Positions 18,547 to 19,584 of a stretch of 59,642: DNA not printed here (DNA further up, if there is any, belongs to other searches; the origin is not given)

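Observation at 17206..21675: Ku + LigD-type ligase operon with an inserted THEP1-like NTPase, a CBS-HPF fusion and a metallophosphoesterase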

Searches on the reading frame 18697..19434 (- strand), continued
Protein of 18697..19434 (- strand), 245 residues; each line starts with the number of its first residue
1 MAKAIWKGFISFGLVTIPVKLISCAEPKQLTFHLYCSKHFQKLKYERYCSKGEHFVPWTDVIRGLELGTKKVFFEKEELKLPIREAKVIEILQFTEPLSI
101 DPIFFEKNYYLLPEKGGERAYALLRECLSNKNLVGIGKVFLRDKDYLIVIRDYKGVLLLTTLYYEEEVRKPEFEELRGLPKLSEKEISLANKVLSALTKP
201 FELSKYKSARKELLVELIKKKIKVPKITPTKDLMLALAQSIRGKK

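Call 65: find_related_loci(query=A1, collection=metagenome_contigs, flank=7000)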
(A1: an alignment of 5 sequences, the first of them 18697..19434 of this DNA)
Query A1 (245 aa) in metagenome_contigs; peptide patterns used: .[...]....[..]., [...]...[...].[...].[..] (x = any residue, [..] = any of these).
299 stretches matched a pattern; 15 encode a relative of the query (tblastn E <= 1e-3); 15 distinct loci.
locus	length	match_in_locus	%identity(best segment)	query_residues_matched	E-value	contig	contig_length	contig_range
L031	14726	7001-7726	71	1-241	5e-114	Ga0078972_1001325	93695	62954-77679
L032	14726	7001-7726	71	1-241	5e-114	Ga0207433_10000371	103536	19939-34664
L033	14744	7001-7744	49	1-241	4e-76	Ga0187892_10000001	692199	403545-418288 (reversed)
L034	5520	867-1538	44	1-222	7e-52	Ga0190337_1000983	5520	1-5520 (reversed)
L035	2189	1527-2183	42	3-218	7e-51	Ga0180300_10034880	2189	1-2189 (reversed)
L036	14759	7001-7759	42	1-241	2e-50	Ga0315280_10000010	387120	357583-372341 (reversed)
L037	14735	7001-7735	40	1-241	3e-48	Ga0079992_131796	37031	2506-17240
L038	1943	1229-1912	39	1-223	7e-46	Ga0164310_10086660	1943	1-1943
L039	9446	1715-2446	36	2-235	2e-43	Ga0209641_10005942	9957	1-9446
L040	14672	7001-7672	38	1-219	2e-43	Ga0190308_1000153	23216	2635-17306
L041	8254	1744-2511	35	2-245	3e-43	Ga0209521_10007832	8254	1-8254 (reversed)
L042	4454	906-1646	31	1-242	9e-42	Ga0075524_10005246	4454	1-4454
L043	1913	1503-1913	43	1-136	2e-27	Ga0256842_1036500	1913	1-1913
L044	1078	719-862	45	1-49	1e-9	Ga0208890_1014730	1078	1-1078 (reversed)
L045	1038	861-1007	37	1-49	2e-8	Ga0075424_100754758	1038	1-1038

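Call 66: find_related_loci(query=A1, collection=viral_contigs, flank=7000)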
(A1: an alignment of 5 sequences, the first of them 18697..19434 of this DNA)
Query A1 (245 aa) in viral_contigs; peptide patterns used: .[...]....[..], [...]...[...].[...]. (x = any residue, [..] = any of these).
166 stretches matched a pattern, but none encodes a relative of the query by tblastn (E <= 1e-3).

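Call 71: search_protein_families(library=padloc, proteins=[window:18697-19434:-], max_evalue=0.001)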
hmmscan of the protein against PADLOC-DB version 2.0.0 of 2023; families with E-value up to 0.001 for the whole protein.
window:18697-19434:- (245 aa): 0 families

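Call 78: search_protein_families(library=pfam, proteins=[L034:16-834:+, L034:1706-3994:+, L034:3970-4323:+, L036:5451-6539:+, L036:8761-9357:+, L040:6086-6967:-, L040:8793-9743:+, L020:1597-2475:+, L020:4311-4676:+, L037:6253-7029:-], max_evalue=0.001)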
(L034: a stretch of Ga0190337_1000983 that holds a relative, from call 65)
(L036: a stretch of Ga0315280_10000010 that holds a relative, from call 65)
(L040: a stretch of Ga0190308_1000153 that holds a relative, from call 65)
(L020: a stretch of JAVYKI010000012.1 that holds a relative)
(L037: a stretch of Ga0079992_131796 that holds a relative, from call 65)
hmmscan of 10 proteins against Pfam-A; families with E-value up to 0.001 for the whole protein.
L034:16-834:+ (272 aa): 2 families
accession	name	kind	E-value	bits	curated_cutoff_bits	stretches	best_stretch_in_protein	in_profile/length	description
PF04055.27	Radical_SAM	-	3.7e-14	53.7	29.5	1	67-218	7-165/166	Radical SAM superfamily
PF13353.11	Fer4_12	-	9.3e-06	26.4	22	1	61-148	9-97/137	4Fe-4S single cluster domain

L034:1706-3994:+ (762 aa): 6 families
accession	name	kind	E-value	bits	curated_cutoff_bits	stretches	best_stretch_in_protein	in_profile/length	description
PF05127.21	NAT10_TcmA_helicase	-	6e-51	173.2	22.7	1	235-411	1-176/176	RNA cytidine acetyltransferase NAT10/TcmA, helicase domain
PF13718.12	GNAT_acetyltr_2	-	3.7e-39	134.9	24.6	2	452-563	3-122/229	GNAT acetyltransferase 2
PF08351.18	TmcA_N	-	1.7e-30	106.6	22.7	1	11-172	3-178/178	tRNA(Met) cytidine acetyltransferase TmcA, N-terminal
PF13725.12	tRNA_bind_2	-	2.9e-05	24.3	27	1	670-757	60-148/233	Possible tRNA binding domain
PF00583.31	Acetyltransf_1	-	0.0002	22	20.7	1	537-593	59-116/116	Acetyltransferase (GNAT) family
PF13508.13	Acetyltransf_7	-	0.00069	20.4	27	0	538-594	30-83/84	Acetyltransferase (GNAT) domain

L034:3970-4323:+ (117 aa): 1 family
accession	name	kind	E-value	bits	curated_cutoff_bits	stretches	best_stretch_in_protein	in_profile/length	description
PF04266.20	ASCH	-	7.2e-18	65.6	21.2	1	11-110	1-103/103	ASCH domain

L036:5451-6539:+ (362 aa): 2 families
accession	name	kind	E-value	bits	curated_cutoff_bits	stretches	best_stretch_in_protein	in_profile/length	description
PF04055.27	Radical_SAM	-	1.2e-12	48.8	29.5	1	157-297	7-154/166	Radical SAM superfamily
PF13353.11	Fer4_12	-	1.1e-06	29.4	22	1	151-239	9-98/137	4Fe-4S single cluster domain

L036:8761-9357:+ (198 aa): 1 family
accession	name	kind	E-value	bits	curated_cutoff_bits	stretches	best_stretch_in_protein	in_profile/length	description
PF02577.19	BFN_dom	-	3.7e-24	85.2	27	1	95-193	12-106/112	Bifunctional nuclease domain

L040:6086-6967:- (293 aa): 0 families

L040:8793-9743:+ (316 aa): 1 family
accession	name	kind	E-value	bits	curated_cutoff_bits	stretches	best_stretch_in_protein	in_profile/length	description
PF01916.23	DS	-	4.1e-103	345.1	27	1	20-310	2-287/288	Deoxyhypusine synthase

L020:1597-2475:+ (292 aa): 6 families
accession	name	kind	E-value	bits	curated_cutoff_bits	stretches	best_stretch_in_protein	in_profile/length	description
PF01189.24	Methyltr_RsmB-F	-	1.2e-52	179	27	1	96-290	2-199/199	16S rRNA methyltransferase RsmB/F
PF13847.12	Methyltransf_31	-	1.6e-07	31.5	27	1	101-247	2-129/145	Methyltransferase domain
PF17125.10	Methyltr_RsmF_N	-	2.7e-06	28.2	34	1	7-89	4-86/86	N-terminal domain of 16S rRNA methyltransferase RsmF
PF01728.25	FtsJ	-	3.8e-06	27.4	24.1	1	101-249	20-157/181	FtsJ-like methyltransferase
PF21148.3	NSUN5_fdxn-like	-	4.1e-06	27.6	24.5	1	29-56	3-30/78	NOL1/NOP2/Sun domain family member 5, ferredoxin-like domain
PF22458.1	RsmF-B_ferredox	-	0.00033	21.2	27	1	27-65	28-66/74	Methyltr_RsmF/B-like, ferredoxin-like domain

L020:4311-4676:+ (121 aa): 0 families

L037:6253-7029:- (258 aa): 1 family
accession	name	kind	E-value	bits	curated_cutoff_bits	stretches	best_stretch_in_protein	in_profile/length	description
PF03009.23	GDPD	-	2.9e-44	152.5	23.6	1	41-253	1-243/244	Glycerophosphoryl diester phosphodiesterase family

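Call 80: find_encoding_contigs(protein=P0019, flank=6000, max_places=1)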
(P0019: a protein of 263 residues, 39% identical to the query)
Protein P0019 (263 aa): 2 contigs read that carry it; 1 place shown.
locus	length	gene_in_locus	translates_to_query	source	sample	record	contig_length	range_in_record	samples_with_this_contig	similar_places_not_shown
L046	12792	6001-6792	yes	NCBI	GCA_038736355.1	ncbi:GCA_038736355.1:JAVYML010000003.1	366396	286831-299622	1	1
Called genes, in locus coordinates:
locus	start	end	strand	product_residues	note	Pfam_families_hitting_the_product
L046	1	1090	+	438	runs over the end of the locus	PF00171:Aldedh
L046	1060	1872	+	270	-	PF03807:F420_oxidored, PF14748:P5CR_dimer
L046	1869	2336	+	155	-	PF01467:CTP_transf_like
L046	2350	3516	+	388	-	PF02441:Flavoprotein, PF04127:DFP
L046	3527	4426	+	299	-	PF00288:GHMP_kinases_N (weak)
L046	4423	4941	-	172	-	PF14512:TM1586_NiRdase (faint), PF00881:Nitroreductase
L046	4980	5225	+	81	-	-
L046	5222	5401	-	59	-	-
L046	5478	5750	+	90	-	-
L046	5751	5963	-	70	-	PF01423:LSM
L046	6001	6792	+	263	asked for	PF02735:Ku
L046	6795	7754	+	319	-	PF01068:DNA_ligase_A_M, PF04679:DNA_ligase_A_C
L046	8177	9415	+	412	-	PF00108:Thiolase_N, PF02803:Thiolase_C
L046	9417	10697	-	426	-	PF00374:NiFeSe_Hases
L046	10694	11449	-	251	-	PF01058:Oxidored_q6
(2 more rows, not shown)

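Call 81: find_encoding_contigs(protein=P0031, flank=6000, max_places=1)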
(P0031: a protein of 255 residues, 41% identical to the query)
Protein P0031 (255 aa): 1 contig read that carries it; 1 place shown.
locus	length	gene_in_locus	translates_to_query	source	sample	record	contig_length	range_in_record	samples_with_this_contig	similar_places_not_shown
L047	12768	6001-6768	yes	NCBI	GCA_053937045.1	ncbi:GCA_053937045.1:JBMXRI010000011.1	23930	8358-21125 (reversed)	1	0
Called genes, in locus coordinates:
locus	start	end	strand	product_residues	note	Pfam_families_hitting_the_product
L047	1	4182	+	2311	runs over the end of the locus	PF18884:TSP3_bac (faint)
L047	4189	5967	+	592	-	PF17957:Big_7 (weak)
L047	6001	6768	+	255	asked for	PF02735:Ku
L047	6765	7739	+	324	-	PF01068:DNA_ligase_A_M, PF04679:DNA_ligase_A_C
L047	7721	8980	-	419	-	PF00483:NTP_transferase, PF01128:IspD (weak), PF12804:NTP_transf_3, PF01066:CDP-OH_P_transf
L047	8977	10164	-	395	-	PF07994:NAD_binding_5, PF01658:Inos-1-P_synth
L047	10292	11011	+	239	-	-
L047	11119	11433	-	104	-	-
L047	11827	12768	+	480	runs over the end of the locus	PF20695:UbiD_N, PF01977:UbiD, PF20696:UbiD_C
